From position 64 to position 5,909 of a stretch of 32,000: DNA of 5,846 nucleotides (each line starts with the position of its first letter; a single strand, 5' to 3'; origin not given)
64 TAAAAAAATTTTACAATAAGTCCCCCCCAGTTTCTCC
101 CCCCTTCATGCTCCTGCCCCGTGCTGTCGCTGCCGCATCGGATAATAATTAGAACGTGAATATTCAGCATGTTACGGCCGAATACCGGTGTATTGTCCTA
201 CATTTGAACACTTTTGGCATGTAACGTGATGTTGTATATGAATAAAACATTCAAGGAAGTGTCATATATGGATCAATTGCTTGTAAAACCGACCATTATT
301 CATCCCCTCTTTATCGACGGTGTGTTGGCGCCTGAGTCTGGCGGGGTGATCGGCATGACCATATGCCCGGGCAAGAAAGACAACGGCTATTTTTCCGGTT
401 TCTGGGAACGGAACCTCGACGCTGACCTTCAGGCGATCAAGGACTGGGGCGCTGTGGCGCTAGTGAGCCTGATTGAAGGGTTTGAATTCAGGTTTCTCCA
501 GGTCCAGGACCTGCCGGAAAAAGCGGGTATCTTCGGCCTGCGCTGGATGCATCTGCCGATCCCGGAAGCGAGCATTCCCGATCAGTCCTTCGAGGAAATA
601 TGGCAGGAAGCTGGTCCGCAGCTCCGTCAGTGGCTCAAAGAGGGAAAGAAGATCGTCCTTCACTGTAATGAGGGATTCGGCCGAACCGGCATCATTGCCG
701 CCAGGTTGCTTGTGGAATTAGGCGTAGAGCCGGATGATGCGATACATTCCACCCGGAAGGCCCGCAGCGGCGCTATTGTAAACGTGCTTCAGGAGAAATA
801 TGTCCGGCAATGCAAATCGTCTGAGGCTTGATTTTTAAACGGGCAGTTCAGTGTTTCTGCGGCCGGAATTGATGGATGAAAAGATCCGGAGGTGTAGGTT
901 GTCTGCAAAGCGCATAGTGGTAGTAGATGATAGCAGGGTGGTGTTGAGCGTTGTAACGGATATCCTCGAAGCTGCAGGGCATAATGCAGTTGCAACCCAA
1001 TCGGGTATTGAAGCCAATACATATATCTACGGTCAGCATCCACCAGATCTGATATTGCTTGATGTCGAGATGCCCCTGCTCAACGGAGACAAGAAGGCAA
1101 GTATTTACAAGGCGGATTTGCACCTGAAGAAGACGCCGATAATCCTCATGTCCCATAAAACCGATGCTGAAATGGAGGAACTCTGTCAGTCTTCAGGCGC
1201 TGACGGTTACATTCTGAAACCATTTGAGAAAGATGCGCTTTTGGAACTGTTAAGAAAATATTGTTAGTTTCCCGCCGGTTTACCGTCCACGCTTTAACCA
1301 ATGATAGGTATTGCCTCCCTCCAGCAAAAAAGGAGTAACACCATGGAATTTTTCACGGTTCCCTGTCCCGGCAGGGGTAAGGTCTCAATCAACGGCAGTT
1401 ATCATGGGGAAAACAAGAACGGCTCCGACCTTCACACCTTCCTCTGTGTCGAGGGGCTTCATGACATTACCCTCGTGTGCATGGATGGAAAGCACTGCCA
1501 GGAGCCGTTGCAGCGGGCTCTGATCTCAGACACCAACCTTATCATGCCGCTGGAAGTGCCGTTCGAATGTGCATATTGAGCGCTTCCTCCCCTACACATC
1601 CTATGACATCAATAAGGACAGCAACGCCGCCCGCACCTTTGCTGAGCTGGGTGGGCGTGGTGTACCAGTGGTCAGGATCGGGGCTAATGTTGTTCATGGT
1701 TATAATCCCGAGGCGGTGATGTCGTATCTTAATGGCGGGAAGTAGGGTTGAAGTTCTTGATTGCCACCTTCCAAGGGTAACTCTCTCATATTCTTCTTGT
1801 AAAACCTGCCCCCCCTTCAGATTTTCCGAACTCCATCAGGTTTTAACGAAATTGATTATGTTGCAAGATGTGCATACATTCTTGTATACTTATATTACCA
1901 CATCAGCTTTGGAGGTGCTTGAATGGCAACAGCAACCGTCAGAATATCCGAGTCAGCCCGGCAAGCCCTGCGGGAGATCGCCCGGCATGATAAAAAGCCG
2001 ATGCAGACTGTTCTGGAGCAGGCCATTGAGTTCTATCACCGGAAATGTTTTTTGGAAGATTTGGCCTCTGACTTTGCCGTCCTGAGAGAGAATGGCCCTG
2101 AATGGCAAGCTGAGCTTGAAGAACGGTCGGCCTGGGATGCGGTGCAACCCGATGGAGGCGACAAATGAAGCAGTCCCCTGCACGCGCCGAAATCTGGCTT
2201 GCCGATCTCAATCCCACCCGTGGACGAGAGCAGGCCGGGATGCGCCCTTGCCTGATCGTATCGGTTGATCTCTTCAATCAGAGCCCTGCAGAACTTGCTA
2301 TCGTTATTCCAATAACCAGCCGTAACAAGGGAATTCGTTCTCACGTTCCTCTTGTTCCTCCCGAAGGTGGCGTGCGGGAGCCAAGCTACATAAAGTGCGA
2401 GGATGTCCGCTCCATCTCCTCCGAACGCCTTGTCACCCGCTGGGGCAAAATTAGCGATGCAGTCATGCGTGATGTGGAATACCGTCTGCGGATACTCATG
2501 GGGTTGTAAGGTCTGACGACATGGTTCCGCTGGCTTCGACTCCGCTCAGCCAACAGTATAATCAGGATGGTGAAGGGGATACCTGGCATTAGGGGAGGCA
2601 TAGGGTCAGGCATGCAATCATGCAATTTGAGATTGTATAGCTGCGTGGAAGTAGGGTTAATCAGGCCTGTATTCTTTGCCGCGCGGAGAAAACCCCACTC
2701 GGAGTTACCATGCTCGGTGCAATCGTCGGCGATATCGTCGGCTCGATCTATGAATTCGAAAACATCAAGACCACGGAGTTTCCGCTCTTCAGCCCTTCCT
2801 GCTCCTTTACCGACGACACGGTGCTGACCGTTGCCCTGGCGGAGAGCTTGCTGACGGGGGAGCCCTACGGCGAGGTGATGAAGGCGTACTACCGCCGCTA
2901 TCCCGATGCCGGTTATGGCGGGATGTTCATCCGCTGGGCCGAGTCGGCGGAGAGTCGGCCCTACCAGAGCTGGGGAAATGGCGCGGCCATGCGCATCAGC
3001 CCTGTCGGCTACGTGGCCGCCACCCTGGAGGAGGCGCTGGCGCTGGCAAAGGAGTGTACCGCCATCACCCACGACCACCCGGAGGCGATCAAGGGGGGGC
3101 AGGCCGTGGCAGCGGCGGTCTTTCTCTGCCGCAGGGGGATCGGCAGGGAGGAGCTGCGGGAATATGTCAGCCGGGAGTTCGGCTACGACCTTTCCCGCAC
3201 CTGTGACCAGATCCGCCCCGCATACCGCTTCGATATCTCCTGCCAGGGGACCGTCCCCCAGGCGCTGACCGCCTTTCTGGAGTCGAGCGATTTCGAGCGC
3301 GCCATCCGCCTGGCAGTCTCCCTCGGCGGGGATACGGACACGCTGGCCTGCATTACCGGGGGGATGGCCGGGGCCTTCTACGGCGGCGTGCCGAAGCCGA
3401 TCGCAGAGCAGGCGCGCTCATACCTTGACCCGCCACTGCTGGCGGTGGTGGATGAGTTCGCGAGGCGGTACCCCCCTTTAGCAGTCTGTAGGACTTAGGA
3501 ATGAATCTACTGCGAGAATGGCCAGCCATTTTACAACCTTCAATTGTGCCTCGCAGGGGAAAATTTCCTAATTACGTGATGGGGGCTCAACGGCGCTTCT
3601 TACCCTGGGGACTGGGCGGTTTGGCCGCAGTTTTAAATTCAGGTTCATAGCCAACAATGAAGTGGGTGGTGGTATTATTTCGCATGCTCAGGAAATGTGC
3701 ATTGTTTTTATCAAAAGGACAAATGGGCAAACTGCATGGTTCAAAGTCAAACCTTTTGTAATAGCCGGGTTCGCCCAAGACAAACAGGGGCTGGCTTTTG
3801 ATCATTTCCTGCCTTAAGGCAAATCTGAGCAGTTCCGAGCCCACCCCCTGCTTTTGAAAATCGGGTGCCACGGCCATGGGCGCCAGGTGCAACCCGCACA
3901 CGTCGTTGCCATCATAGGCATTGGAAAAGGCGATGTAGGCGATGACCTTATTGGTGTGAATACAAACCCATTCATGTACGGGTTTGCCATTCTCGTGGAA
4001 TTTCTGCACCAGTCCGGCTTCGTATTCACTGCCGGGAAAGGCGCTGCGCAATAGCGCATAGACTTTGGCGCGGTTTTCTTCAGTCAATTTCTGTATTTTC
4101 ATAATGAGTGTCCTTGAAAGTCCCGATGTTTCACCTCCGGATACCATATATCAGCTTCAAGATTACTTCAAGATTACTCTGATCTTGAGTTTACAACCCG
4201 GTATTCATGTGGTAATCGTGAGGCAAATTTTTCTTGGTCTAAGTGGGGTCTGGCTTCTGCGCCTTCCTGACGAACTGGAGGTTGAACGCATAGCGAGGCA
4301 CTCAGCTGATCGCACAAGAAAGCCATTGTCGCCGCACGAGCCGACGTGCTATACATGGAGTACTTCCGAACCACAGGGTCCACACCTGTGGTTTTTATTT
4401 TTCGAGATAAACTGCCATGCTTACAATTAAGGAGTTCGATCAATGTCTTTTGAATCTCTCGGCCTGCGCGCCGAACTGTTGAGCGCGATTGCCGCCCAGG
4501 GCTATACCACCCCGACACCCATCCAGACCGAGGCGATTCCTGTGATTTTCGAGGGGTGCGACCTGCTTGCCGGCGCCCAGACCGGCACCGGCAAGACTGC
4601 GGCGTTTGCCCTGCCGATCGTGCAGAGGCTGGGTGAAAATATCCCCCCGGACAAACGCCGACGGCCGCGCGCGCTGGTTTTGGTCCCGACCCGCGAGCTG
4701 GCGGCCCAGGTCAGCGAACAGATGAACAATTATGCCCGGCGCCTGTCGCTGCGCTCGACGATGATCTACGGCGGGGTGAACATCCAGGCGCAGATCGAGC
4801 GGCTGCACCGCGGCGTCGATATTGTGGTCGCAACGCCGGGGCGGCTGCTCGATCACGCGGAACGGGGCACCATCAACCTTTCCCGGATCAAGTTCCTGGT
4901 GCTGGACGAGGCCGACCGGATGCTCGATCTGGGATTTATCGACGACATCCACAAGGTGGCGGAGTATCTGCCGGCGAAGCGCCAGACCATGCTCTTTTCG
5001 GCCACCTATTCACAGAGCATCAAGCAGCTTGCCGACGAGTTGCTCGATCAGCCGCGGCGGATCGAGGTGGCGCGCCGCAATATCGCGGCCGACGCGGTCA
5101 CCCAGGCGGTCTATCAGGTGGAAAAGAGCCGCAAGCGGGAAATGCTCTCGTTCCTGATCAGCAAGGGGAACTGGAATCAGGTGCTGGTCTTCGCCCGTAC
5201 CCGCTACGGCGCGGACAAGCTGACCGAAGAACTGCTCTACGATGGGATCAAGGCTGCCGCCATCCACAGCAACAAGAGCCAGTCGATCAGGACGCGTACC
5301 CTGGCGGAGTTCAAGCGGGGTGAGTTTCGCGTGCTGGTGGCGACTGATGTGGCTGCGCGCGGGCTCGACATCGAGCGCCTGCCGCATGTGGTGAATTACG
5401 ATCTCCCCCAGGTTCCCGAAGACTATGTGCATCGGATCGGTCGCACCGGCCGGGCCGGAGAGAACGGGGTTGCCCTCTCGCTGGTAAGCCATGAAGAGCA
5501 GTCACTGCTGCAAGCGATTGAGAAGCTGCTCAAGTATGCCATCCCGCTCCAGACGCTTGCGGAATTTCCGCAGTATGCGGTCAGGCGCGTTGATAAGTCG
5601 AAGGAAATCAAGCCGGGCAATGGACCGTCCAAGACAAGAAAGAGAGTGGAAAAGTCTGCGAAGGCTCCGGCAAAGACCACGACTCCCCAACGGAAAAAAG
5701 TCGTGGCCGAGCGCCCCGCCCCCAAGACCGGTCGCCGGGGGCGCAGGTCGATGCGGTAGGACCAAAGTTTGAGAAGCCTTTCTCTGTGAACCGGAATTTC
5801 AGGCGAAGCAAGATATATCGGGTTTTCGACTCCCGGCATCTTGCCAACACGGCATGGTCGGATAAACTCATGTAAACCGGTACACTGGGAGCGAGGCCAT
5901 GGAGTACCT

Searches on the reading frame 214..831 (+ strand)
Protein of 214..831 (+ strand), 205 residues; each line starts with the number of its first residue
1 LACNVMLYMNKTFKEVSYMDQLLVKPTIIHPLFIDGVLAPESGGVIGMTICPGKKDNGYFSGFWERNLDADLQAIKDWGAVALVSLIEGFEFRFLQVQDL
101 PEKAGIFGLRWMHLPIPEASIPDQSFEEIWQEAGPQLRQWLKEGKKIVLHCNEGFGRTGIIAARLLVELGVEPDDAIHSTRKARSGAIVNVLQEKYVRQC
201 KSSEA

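Call 73: search_protein_families(library=pfam, proteins=[window:214-831:+], max_evalue=0.0001)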
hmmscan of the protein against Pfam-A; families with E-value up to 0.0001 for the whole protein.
window:214-831:+ (205 aa): 5 families
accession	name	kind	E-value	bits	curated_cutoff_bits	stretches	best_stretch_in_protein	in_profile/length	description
PF22785.1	Tc-R-P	-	3.8e-09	37.5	27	1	69-170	13-105/106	Polymorphic toxin system, DSP-PTPase phosphatase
PF05706.17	CDKN3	-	1.7e-06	28.3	20.7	1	65-170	57-159/168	Cyclin-dependent kinase inhibitor 3 (CDKN3)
PF00782.25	DSPc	-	1.9e-05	24.9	33.5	1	121-190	50-120/133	Dual specificity phosphatase, catalytic domain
PF22784.1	PTP-SAK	-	2.7e-05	24.7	27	1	109-198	55-142/153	Swiss Army Knife protein, DSP-PTPase phosphatase domain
PF13350.11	Y_phosphatase3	-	5.1e-05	23.8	22.2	1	125-177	106-161/240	Tyrosine phosphatase family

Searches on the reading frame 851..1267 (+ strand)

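Call 73: search_protein_families(library=pfam, proteins=[window:851-1267:+], max_evalue=0.0001)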
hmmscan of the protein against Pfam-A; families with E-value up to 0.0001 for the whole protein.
window:851-1267:+ (138 aa): 1 family
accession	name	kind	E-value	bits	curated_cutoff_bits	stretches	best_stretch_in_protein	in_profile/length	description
PF00072.30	Response_reg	-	7.5e-20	71.6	30.2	1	22-134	1-110/111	Response regulator receiver domain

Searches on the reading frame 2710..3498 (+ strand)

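Call 73: search_protein_families(library=pfam, proteins=[window:2710-3498:+], max_evalue=0.0001)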
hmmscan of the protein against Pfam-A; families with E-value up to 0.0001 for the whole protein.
window:2710-3498:+ (262 aa): 1 family
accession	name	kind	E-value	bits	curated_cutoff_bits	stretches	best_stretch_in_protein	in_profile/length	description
PF03747.19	ADP_ribosyl_GH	-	1.2e-41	143.7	26.2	1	1-225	3-280/287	ADP-ribosylglycohydrolase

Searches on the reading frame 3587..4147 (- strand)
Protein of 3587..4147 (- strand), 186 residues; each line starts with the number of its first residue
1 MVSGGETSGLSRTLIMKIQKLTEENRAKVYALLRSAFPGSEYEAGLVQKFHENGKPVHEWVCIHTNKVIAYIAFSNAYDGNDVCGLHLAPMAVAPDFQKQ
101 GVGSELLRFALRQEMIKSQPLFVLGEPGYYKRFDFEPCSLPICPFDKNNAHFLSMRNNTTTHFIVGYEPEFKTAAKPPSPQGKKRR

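Call 73: search_protein_families(library=pfam, proteins=[window:3587-4147:-], max_evalue=0.0001)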
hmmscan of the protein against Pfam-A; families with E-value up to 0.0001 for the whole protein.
window:3587-4147:- (186 aa): 3 families
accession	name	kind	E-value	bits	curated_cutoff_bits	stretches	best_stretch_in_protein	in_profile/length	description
PF13508.13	Acetyltransf_7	-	5.2e-10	40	27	1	60-137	6-84/84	Acetyltransferase (GNAT) domain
PF00583.31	Acetyltransf_1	-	5.5e-10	40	20.7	1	28-112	3-86/116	Acetyltransferase (GNAT) family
PF13527.13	Acetyltransf_9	-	2.6e-05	24.6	25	1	18-137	2-126/127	Acetyltransferase (GNAT) domain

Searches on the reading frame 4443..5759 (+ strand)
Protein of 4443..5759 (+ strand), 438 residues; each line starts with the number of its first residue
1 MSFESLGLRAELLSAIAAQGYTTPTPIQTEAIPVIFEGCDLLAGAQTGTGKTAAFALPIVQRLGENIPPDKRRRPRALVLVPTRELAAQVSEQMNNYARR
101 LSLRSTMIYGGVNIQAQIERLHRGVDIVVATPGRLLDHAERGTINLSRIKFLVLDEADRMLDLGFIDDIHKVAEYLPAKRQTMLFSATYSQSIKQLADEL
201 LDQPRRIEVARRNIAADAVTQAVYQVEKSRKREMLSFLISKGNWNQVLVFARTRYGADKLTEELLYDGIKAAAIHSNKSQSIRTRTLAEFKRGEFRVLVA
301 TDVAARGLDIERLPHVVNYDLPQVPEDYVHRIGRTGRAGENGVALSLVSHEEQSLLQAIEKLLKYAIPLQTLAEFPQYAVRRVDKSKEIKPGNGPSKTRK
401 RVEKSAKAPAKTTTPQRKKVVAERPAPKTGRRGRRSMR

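Call 73: search_protein_families(library=pfam, proteins=[window:4443-5759:+], max_evalue=0.0001)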
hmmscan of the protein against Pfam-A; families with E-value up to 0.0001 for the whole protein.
window:4443-5759:+ (438 aa): 3 families
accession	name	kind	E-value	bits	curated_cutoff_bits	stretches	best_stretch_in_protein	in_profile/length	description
PF00270.35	DEAD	-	1.1e-50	172.1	26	1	25-195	1-166/167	DEAD/DEAH box helicase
PF00271.37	Helicase_C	-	3.2e-33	114.7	23.5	1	231-339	2-110/110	Helicase conserved C-terminal domain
PF04851.21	ResIII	-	9.6e-08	32.5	22.5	1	42-189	27-162/164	Type III restriction enzyme, res subunit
